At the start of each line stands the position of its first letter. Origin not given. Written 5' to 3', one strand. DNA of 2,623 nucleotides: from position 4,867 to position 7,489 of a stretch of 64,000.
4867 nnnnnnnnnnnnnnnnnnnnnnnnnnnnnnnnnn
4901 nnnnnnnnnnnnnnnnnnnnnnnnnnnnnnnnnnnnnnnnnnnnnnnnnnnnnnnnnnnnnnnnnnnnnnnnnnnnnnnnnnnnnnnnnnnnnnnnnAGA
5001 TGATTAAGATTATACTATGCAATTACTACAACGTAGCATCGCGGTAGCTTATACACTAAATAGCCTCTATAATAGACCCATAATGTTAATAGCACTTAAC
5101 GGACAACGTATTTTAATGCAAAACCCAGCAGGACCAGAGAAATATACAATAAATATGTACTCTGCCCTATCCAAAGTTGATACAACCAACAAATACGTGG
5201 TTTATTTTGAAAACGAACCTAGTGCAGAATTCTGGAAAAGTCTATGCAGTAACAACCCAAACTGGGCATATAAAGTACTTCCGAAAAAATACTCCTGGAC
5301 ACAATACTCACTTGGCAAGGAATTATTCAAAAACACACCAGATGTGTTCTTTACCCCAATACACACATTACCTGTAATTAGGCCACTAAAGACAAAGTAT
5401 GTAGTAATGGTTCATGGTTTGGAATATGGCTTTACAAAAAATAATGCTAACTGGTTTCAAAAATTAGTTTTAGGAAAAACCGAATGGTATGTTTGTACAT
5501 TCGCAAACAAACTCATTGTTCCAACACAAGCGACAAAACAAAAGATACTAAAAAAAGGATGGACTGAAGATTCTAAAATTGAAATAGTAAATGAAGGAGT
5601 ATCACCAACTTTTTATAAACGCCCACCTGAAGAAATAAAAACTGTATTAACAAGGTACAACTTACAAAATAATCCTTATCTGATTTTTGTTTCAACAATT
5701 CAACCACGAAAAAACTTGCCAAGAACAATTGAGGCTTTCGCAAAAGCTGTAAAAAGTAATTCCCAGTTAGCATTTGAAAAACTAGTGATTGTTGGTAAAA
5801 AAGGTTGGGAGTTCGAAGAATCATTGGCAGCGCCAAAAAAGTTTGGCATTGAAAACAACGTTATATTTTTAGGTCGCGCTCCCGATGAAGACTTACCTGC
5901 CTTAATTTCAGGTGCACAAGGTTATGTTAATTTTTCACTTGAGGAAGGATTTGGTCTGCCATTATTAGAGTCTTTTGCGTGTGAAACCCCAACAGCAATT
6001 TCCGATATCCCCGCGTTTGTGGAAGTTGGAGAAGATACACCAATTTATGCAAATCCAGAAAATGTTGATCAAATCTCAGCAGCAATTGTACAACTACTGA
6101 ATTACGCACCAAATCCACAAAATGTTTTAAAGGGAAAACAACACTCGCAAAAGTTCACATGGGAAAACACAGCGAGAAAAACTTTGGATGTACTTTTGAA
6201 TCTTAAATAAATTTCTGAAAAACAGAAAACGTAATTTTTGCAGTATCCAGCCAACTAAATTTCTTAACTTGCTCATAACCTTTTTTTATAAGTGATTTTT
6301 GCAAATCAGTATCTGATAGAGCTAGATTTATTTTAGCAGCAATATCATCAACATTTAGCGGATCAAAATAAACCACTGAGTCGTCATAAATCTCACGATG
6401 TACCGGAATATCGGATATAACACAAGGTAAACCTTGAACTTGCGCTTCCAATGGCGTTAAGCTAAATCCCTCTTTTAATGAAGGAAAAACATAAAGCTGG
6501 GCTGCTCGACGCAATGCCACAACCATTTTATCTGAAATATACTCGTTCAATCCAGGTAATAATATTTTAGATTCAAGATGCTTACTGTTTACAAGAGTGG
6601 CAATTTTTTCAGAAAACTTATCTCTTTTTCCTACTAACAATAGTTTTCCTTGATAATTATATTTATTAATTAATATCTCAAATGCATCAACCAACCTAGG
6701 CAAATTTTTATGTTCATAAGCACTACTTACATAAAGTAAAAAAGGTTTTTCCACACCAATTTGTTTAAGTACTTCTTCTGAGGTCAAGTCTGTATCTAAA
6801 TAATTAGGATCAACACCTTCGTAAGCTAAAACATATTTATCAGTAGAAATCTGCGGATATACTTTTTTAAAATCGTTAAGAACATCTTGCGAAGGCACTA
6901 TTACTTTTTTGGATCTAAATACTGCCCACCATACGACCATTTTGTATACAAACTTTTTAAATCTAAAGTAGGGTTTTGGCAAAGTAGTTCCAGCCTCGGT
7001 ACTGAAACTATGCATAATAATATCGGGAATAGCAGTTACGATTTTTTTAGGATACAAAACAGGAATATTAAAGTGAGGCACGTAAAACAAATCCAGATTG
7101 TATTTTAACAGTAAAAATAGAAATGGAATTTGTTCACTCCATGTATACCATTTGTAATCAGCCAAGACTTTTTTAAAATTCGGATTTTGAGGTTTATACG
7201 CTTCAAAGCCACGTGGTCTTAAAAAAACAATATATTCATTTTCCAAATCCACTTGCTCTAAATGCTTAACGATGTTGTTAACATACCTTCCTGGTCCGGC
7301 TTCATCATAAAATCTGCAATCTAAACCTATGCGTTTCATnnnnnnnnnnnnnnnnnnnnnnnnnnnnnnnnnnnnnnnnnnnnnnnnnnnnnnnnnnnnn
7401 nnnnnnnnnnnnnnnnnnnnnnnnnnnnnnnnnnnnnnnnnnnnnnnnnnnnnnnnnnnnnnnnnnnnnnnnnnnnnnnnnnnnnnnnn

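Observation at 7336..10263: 975-aa fusion of a Wzy_C-like (O-antigen ligase/polymerase) domain with a PMT_2/ArnT-like GT-C domain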

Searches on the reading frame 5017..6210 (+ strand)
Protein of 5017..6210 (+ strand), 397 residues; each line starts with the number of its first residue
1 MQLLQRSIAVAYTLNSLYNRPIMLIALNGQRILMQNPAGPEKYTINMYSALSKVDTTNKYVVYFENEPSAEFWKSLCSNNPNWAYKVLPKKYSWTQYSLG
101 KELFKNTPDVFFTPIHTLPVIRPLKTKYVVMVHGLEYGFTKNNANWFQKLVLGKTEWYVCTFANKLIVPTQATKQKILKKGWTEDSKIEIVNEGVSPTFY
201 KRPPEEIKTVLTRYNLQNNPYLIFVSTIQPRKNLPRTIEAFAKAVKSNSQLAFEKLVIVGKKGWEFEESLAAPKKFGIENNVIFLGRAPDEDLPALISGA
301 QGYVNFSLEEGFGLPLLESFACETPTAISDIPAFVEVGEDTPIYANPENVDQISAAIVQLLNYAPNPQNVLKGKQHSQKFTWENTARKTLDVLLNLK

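Call 7: search_protein_families(library=pfam, proteins=[window:5017-6210:+], max_evalue=0.001)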
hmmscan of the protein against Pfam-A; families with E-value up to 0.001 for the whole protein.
window:5017-6210:+ (397 aa): 3 families
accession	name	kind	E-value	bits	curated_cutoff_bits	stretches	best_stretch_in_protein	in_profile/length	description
PF00534.26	Glycos_transf_1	-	1.4e-23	83.7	26.4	1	217-365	13-160/172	Glycosyl transferases group 1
PF13692.12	Glyco_trans_1_4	-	1e-20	74.9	27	1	220-362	2-141/142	Glycosyl transferases group 1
PF13439.12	Glyco_transf_4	-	4e-07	30.7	28.5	1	41-197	5-168/170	Glycosyltransferase Family 4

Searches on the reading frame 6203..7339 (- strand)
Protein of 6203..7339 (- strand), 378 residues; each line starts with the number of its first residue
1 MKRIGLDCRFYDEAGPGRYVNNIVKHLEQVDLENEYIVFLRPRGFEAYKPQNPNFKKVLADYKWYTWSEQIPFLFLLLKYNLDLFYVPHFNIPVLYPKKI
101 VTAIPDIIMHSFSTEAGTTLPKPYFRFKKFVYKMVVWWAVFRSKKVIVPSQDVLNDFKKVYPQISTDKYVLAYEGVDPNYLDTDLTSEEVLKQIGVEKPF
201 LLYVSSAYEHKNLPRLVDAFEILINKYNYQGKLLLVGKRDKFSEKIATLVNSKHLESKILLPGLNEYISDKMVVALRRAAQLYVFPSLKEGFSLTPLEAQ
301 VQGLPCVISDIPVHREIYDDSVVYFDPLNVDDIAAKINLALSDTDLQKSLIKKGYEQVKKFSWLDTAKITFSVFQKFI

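Call 7: search_protein_families(library=pfam, proteins=[window:6203-7339:-], max_evalue=0.001)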
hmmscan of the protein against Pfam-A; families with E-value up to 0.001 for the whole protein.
window:6203-7339:- (378 aa): 4 families
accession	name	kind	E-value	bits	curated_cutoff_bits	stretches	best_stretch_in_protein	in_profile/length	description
PF00534.26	Glycos_transf_1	-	3.3e-25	89.1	26.4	1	195-356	12-171/172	Glycosyl transferases group 1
PF13692.12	Glyco_trans_1_4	-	2.3e-18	67.3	27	1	199-343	2-142/142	Glycosyl transferases group 1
PF20706.3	GT4-conflict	-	2.1e-06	27.4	26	1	211-310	212-312/385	Family 4 Glycosyltransferase in conflict systems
PF13439.12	Glyco_transf_4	-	6.9e-06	26.6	28.5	1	15-179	3-169/170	Glycosyltransferase Family 4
